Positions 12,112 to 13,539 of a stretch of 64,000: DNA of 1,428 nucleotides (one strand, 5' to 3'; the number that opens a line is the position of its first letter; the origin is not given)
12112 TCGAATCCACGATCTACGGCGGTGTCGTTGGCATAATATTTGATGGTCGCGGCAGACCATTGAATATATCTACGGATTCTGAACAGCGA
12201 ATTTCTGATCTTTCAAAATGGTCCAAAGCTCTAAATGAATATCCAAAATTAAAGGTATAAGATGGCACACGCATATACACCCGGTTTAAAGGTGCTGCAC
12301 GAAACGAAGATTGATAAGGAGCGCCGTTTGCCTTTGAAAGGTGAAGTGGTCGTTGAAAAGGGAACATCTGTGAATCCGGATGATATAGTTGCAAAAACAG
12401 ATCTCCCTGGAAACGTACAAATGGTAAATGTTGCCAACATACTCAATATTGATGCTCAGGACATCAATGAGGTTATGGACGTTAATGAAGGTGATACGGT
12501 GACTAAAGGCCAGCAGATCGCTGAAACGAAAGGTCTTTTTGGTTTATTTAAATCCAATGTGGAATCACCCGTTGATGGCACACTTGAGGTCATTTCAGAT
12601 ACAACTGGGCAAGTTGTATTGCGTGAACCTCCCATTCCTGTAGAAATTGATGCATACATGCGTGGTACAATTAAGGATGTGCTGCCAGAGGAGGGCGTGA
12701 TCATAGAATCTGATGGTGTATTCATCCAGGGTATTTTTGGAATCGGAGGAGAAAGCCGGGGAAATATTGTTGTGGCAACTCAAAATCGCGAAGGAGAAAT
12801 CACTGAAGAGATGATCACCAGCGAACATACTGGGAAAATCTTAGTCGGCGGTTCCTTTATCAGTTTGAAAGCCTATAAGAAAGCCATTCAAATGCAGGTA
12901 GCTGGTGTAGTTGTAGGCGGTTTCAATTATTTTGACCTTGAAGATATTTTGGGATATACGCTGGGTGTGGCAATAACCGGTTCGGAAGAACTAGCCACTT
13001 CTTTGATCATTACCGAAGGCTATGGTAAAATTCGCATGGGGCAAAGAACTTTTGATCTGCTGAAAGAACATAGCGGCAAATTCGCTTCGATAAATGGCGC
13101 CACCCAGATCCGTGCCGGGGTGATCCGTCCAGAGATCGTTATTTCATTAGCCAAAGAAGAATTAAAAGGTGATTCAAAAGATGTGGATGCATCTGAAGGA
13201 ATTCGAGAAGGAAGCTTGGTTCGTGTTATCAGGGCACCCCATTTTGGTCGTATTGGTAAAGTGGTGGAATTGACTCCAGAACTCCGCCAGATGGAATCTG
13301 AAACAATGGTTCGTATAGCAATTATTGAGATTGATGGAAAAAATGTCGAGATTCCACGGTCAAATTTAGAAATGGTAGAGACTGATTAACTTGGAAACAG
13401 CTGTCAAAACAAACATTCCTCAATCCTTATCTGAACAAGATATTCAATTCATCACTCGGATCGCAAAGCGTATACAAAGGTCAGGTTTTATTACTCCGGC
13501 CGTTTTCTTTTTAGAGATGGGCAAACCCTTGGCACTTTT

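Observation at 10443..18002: Eight-gene module with no described counterpart: GlmL-like actin-fold ATPase, barrel-sandwich protein, five membrane proteins and an orphan Opp-type ABC ATPase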

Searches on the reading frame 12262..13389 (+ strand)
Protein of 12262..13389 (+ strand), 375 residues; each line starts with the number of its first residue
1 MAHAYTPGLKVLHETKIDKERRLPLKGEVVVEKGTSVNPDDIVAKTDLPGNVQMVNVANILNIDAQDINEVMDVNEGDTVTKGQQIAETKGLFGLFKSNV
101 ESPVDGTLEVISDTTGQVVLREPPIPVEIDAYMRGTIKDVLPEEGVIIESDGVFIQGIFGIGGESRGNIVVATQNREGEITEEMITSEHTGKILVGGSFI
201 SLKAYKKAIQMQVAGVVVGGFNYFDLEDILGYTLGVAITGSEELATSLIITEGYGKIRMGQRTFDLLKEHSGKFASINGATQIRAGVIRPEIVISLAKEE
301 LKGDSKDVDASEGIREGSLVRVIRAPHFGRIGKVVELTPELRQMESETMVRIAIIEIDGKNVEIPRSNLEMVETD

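Call 3: search_protein_families(library=pfam, proteins=[window:12262-13389:+], max_evalue=0.1)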
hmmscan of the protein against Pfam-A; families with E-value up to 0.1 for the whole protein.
window:12262-13389:+ (375 aa): 5 families
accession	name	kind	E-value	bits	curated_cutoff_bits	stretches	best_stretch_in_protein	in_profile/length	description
PF13375.12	RnfC_N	-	1.1e-05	25.9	25.6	1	74-129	46-98/101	RnfC Barrel sandwich hybrid domain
PF00467.35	KOW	-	1.5e-05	25.1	22.3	1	317-339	2-24/32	KOW motif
PF00364.28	Biotin_lipoyl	-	0.00018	21.7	22.1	0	73-119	20-64/73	Biotin-requiring enzyme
PF05896.17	NQRA_N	-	0.0016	19.1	25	1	53-112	23-79/94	NqrA N-terminal barrel-sandwich hybrid domain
PF01551.29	Peptidase_M23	-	0.089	13.4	28.7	0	69-89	53-72/96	Peptidase family M23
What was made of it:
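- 12262..13389 (+): g2: 375-aa cytoplasmic partner of g1. It consists of an N-terminal barrel-sandwich hybrid domain, a middle alpha/beta domain and a C-terminal KOW/SH3-like domain. Weak RnfC_N/NqrA_N/KOW Pfam hits (call 3).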

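Call 4: search_protein_families(library=ncbifam, proteins=[window:12262-13389:+], max_evalue=0.1)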
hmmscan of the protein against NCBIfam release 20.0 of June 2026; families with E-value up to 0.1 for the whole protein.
window:12262-13389:+ (375 aa): 5 families
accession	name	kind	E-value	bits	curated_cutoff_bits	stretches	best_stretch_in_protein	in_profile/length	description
TIGR01945.1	rnfC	subfamily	0.0039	15.8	245.95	1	74-136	47-108/435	RnfABCDGE type electron transport complex subunit C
NF003312.0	PRK04313.1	equivalog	0.0083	15.4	214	1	304-373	162-227/238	30S ribosomal protein S4e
TIGR01730.1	RND_mfp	subfamily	0.025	13.6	94.9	0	36-88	5-56/322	efflux RND transporter periplasmic adaptor subunit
NF003454.1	PRK05035.1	equivalog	0.06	11.8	345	0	72-115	47-87/556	electron transport complex subunit RsxC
NF007851.2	PRK10560.1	exception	0.093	11.5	598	0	46-84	324-362/412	DNA uptake porin HofQ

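Call 16: search_solved_structures(query=window:12262-13389:+, max_evalue=1)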
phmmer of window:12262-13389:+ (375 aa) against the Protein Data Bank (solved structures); distinct sequences matched with E-value up to 1: 0.

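Call 39: search_solved_structures(query=A5, max_evalue=10)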
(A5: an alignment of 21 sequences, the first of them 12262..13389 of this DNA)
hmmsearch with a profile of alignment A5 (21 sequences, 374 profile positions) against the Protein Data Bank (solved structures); distinct sequences matched with E-value up to 10: 10.
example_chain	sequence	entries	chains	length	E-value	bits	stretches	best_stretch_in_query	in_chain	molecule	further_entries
9eh1_Z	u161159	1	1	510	0.16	13.9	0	301-343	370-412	Transcription elongation factor SPT5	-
3c8o_A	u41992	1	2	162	0.26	13.2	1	166-237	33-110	Regulator of ribonuclease activity A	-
6oy6_D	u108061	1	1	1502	0.27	13.1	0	16-76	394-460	DNA-directed RNA polymerase subunit beta'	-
6wox_D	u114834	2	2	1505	0.27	13.1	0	16-76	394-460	DNA-directed RNA polymerase subunit beta'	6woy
1iw7_D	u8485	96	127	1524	0.28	13.1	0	16-76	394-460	RNA polymerase beta subunit | DNA-directed RNA polymerase beta' chain | DNA-directed RNA polymerase subunit beta' chain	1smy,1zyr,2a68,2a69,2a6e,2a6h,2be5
8hsg_J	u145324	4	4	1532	0.28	13.1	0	16-76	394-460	DNA-directed RNA polymerase subunit beta'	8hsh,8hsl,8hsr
4gzy_D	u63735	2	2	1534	0.28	13.1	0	16-76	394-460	DNA-directed RNA polymerase subunit beta'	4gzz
4jej_A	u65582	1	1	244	0.32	12.9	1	184-221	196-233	Geranylgeranylglyceryl phosphate synthase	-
2auj_D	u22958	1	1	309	0.38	12.6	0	15-45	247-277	DNA-directed RNA polymerase beta' chain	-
7s5f_B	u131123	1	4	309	1.9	10.3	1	232-302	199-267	Manose-6-phosphate reductase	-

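Call 70: find_homologous_proteins(query=A5, max_evalue=1e-10)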
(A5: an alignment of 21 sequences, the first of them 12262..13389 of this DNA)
Query A5 (21 sequences) (375 aa, profile of the alignment): 8000 proteins with E <= 1e-10 among 8000 candidates; the best 120 are listed.
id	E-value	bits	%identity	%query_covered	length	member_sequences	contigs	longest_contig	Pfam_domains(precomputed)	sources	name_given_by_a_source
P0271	9.5e-175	599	52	99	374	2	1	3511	PF25984.1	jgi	-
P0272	1.1e-174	599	50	99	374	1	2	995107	-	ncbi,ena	-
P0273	4.5e-174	597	51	99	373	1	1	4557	-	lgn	-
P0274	6.8e-174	596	51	99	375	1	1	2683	-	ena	-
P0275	8.6e-174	596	52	100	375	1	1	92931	-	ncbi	-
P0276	9.3e-174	596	52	99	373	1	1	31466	-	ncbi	-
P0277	9.9e-174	596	53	99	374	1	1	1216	-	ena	-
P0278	1.4e-173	595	51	99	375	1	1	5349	-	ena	-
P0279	1.5e-173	595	52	99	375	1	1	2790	-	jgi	-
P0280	1.6e-173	595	51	99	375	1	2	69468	-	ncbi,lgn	-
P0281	1.8e-173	595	52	99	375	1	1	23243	-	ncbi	-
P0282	1.9e-173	595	53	99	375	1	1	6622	-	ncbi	-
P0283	1.9e-173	595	52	99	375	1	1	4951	-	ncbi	-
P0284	2.3e-173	594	51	99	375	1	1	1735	-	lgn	-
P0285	2.3e-173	594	51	100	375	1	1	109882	-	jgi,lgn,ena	-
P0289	5.8e-173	593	51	99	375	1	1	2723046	-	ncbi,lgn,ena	-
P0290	5.9e-173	593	51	100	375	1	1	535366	-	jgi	jgi:hypothetical protein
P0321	8.1e-172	589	51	100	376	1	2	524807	-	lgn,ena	-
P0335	1.5e-171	588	51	99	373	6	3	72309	-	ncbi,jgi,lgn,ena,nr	ncbi:MAG: hypothetical protein K8S15_14455 [Candidatus Aegiribacteria sp.]|nr:hypothetical protein [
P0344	2.3e-171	588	51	99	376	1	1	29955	-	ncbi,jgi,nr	ncbi:MAG: hypothetical protein GXO93_08745 [FCB group bacterium]|nr:hypothetical protein [FCB group 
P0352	3.1e-171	587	52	99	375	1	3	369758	PF25984.1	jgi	jgi:transcription antitermination factor NusG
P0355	3.4e-171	587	51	100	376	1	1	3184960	-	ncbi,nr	ncbi:MAG: hypothetical protein JSW34_07555 [Candidatus Zixiibacteriota bacterium]|nr:MAG: hypothetic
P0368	5.2e-171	587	50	99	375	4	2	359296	-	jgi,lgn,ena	-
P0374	6.5e-171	586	51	100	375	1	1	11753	-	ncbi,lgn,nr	ncbi:MAG: hypothetical protein DWP97_01805 [Calditrichaeota bacterium]|nr:MAG: hypothetical protein 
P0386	7.8e-171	586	52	99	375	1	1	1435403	-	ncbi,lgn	-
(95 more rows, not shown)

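Call 73: find_encoding_contigs(protein=P0289, flank=10000, max_places=2)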
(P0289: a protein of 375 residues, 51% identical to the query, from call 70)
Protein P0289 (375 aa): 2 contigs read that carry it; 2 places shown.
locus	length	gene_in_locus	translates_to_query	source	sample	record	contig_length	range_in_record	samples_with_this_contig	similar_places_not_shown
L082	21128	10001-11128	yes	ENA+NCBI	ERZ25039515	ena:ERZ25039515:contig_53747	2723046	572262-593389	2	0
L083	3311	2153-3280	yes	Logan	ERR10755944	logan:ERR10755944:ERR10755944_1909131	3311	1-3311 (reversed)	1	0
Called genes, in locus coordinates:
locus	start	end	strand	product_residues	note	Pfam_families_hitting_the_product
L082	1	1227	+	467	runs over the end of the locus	-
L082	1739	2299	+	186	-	PF01195:Pept_tRNA_hydro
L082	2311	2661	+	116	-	PF01250:Ribosomal_S6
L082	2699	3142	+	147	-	PF00436:SSB, PF22657:SSB_1 (weak)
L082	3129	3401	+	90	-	PF01084:Ribosomal_S18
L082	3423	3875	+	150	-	PF01281:Ribosomal_L9_N, PF03948:Ribosomal_L9_C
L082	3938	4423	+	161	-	PF02577:BFN_dom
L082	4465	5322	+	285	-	PF02540:NAD_synthase, PF01171:ATP_bind_3 (faint), PF06508:QueC (faint)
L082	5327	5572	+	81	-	-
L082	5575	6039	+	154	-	-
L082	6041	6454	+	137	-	-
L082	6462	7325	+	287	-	-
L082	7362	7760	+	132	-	-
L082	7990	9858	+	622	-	PF13941:MutL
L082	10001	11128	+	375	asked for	-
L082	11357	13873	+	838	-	PF07504:FTP, PF01447:Peptidase_M4, PF02868:Peptidase_M4_C, PF13860:FlgD_ig (weak), PF18962:Por_Secre_tail (weak)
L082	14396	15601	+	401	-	PF20539:DUF6754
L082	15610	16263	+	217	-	-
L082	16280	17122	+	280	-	-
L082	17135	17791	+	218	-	-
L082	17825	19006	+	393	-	PF20539:DUF6754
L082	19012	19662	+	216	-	-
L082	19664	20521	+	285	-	-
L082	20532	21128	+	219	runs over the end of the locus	-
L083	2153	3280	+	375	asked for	-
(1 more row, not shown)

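Call 74: find_encoding_contigs(protein=P0386, flank=10000, max_places=2)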
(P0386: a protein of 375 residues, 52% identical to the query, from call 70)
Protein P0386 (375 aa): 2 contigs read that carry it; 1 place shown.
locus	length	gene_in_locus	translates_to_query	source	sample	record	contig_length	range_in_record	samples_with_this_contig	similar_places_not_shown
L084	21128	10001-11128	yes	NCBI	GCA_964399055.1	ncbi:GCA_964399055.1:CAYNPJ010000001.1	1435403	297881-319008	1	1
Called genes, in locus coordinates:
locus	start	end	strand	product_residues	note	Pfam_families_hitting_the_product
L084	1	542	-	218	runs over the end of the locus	PF00156:Pribosyltran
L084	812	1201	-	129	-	PF01648:ACPS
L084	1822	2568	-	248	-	-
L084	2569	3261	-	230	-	-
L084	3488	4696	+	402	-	PF02412:TSP_3 (faint)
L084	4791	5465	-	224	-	-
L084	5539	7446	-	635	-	PF01447:Peptidase_M4, PF02868:Peptidase_M4_C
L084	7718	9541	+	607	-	PF13941:MutL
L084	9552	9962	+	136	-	PF24838:8xMP (weak)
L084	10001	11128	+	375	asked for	-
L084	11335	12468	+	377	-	PF20539:DUF6754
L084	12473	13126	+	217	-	-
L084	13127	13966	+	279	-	-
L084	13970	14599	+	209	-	-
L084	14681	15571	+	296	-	PF20539:DUF6754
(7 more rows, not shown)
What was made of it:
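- Secreted M4 peptidase genes are adjacent in two genomes (calls 73, 74).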

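Call 75: find_encoding_contigs(protein=P0355, flank=10000, max_places=1)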
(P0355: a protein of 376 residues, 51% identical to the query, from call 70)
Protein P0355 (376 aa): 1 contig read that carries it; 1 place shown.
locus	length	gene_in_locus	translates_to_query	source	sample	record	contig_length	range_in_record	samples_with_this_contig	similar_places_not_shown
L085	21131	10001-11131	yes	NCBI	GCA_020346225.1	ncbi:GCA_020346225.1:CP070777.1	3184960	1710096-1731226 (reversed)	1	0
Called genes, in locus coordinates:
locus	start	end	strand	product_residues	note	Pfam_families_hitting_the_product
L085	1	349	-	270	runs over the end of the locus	-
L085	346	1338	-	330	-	-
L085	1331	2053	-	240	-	-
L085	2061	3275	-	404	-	PF20539:DUF6754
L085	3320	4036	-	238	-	-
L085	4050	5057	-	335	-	-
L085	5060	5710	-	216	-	-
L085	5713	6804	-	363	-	PF20539:DUF6754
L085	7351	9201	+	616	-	PF13941:MutL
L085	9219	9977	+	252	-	-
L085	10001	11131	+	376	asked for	-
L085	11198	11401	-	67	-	-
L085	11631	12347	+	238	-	PF01618:MotA_ExbB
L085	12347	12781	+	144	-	PF02472:ExbD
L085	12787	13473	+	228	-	PF13103:TonB_2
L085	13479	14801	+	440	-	PF04052:TolB_N, PF26549:Tricorn_N (weak), PF26550:Tricorn_2nd, PF07676:PD40, PF26549:Tricorn_N, PF07676:PD40, PF26549:Tricorn_N, PF07676:PD40 (weak), +3 more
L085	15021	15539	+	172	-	PF00691:OmpA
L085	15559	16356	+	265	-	PF13525:YfiO, PF07719:TPR_2 (faint), PF13181:TPR_8 (faint), PF13371:TPR_9 (faint), PF12895:ANAPC3 (weak), PF13424:TPR_12 (weak), PF14559:TPR_19 (weak), PF13174:TPR_6, +3 more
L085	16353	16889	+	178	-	-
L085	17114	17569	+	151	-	-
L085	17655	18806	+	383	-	-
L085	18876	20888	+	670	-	PF22745:Nlig-Ia, PF01653:DNA_ligase_aden, PF03120:OB_DNA_ligase, PF03119:DNA_ligase_ZBD, PF12826:HHH_2, PF14520:HHH_5 (weak), PF00533:BRCT, PF12738:PTCB-BRCT (weak), +1 more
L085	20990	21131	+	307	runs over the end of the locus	PF08984:DUF1858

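Call 76: find_encoding_contigs(protein=P0272, flank=10000, max_places=1)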
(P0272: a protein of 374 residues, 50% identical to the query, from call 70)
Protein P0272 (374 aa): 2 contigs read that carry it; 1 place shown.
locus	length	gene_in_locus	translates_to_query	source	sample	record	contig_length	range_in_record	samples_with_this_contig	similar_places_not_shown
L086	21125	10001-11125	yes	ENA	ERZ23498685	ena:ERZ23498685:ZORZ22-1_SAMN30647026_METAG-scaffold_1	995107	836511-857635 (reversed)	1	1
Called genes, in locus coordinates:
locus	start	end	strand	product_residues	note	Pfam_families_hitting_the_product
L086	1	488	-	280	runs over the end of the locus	-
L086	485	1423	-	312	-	-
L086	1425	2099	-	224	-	-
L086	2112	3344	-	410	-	PF20539:DUF6754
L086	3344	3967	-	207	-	-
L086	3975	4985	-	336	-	-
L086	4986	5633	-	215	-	-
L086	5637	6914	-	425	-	PF20539:DUF6754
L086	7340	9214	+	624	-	PF13941:MutL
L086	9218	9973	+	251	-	-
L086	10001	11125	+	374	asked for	-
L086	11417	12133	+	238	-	PF01618:MotA_ExbB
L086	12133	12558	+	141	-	PF02472:ExbD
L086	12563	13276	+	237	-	PF13103:TonB_2, PF03544:TonB_C (weak)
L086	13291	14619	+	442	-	PF04052:TolB_N (weak), PF26550:Tricorn_2nd (weak), PF26549:Tricorn_N, PF07676:PD40, PF26550:Tricorn_2nd, PF26549:Tricorn_N, PF07676:PD40, PF26549:Tricorn_N, +4 more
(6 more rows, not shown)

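Call 77: find_encoding_contigs(protein=P0290, flank=10000, max_places=1)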
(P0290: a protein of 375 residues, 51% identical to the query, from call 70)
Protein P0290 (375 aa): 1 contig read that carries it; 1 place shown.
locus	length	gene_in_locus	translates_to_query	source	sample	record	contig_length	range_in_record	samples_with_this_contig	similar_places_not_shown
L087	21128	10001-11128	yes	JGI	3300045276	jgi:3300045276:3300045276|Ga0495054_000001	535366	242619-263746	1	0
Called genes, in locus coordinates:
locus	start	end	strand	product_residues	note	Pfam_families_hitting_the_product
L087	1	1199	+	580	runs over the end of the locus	-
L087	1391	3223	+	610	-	PF01590:GAF, PF13185:GAF_2, PF13492:GAF_3, PF08448:PAS_4 (weak), PF00512:HisKA (weak), PF02518:HATPase_c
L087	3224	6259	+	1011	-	PF00069:Pkinase, PF07714:PK_Tyr_Ser-Thr, PF13424:TPR_12, PF17874:TPR_MalT (weak), PF13424:TPR_12, PF13374:TPR_10 (weak), PF17874:TPR_MalT (weak), PF13424:TPR_12, +6 more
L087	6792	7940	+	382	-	PF00890:FAD_binding_2 (faint), PF01266:DAO, PF07992:Pyr_redox_2 (faint), PF12831:FAD_oxidored (faint)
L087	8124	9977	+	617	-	PF13941:MutL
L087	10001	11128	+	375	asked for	-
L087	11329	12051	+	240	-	PF01618:MotA_ExbB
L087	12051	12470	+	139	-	PF02472:ExbD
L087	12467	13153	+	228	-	PF13103:TonB_2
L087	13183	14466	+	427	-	PF04052:TolB_N (weak), PF00930:DPPIV_N (faint), PF26549:Tricorn_N (weak), PF07676:PD40 (weak), PF26550:Tricorn_2nd, PF26549:Tricorn_N (weak), PF07676:PD40, PF26549:Tricorn_N, +2 more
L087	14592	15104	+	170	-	PF00691:OmpA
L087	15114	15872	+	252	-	PF13525:YfiO, PF00515:TPR_1 (faint), PF07719:TPR_2 (faint), PF13181:TPR_8 (faint), PF13432:TPR_16 (weak), PF12895:ANAPC3 (weak), PF14559:TPR_19 (weak), PF13174:TPR_6, +2 more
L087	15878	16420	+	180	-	-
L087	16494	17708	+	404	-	PF00817:IMS, PF11798:IMS_HHH (weak), PF21999:IMS_HHH_1 (weak), PF11799:IMS_C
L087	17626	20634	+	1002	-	PF02811:PHP, PF07733:DNA_pol3_alpha, PF17657:DNA_pol3_finger, PF14579:HHH_6, PF01336:tRNA_anti-codon (weak)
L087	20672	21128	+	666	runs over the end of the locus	PF22745:Nlig-Ia, PF01653:DNA_ligase_aden, PF03120:OB_DNA_ligase, PF03119:DNA_ligase_ZBD, PF12826:HHH_2, PF14520:HHH_5 (weak), PF00533:BRCT, PF12738:PTCB-BRCT (weak), +1 more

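Call 81: predict_structure(alignment_id=A7)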
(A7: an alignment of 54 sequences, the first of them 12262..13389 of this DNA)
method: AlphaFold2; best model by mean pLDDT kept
length: 375 residues; sequences in the alignment: 54
mean_pLDDT: 86.2   pTM: 0.76
mean pLDDT of the five models: 86.2, 85.3, 83.8, 83.8, 83.5
residues with pLDDT >= 90: 224; 70-90: 104; 50-70: 30; < 50: 17
segments of 3 or more residues with pLDDT < 50: 2-7, 304-310
pLDDT, mean of each block of 10 residues (from residue 1): 51 88 94 97 96 95 92 96 92 68 97 96 95 97 96 88 93 96 97 96 96 95 86 65 83 84 92 94 66 89 51 75 79 86 73 90 83 56
secondary structure, 60 per line:
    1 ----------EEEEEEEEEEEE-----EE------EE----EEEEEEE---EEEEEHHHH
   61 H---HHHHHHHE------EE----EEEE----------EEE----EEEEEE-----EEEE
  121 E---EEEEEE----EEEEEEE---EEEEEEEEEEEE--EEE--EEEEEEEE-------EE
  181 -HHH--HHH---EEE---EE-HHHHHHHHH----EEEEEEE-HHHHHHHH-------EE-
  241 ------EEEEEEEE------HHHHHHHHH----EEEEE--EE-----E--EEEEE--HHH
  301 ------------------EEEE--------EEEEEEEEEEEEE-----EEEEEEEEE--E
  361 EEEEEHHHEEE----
elements in order: E11-22 E42-48 E52-56 H57-61 H65-71 E85-88 E99-101 E106-111 E117-121 E125-130 E135-141 E145-156 E159-161 E164-171 E193-195 H202-210 E215-221 H223-230 E247-254 H261-269 E274-278 E291-295 E319-322 E331-343 E349-357 E360-365 E369-371
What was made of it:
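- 12262..13389 (+): AF2 model pLDDT 86.2 (call 81).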

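Call 83: find_encoding_contigs(protein=P0321, flank=10000, max_places=1)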
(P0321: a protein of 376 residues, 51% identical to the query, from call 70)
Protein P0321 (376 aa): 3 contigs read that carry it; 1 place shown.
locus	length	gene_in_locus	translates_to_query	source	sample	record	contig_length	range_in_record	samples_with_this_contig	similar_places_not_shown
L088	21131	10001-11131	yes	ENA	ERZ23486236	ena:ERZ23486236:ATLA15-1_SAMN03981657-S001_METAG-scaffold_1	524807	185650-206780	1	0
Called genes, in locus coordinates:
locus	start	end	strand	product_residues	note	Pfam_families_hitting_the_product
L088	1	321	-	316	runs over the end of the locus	-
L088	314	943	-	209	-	-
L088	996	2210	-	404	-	PF20539:DUF6754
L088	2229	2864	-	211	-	-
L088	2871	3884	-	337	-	-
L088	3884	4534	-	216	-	-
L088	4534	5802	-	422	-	PF20539:DUF6754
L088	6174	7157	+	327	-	-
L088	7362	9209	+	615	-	PF13941:MutL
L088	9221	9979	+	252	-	-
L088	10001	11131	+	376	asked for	-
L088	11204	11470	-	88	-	-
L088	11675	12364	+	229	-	PF01618:MotA_ExbB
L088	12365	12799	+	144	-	PF02472:ExbD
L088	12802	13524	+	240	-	PF13103:TonB_2, PF03544:TonB_C (weak)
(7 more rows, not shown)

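Call 84: find_encoding_contigs(protein=P0368, flank=10000, max_places=1)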
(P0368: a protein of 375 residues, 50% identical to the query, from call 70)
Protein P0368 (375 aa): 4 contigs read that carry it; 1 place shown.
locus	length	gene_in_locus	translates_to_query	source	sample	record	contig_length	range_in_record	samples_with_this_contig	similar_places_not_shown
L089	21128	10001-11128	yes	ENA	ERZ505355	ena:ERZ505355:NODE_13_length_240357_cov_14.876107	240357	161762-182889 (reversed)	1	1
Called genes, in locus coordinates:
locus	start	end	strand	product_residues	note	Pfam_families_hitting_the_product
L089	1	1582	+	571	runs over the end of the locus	PF13431:TPR_17 (faint), PF07719:TPR_2 (faint), PF13432:TPR_16, PF14559:TPR_19 (faint)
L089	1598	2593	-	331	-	PF01926:MMR_HSR1, PF02421:FeoB_N, PF02824:TGS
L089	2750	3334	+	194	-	PF01569:PAP2, PF14378:PAP2_3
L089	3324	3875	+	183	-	PF01661:Macro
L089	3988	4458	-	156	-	PF05163:DinB, PF12867:DinB_2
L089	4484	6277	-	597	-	PF00009:GTP_EFTU, PF03144:GTP_EFTU_D2, PF22042:EF-G_D2 (weak), PF14492:EFG_III (faint), PF00679:EFG_C, PF06421:LepA_C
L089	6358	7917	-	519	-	-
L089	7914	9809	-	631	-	PF00004:AAA (faint), PF00005:ABC_tran, PF02463:SMC_N (faint), PF13555:AAA_29 (faint), PF13304:AAA_21 (faint), PF13401:AAA_22 (faint), PF12848:ABC_tran_Xtn, PF00005:ABC_tran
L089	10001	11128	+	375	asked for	-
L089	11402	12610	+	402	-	PF20539:DUF6754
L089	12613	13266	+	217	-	-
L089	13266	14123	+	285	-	-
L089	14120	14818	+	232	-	-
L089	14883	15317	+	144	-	PF01957:NfeD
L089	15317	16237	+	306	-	PF01145:Band_7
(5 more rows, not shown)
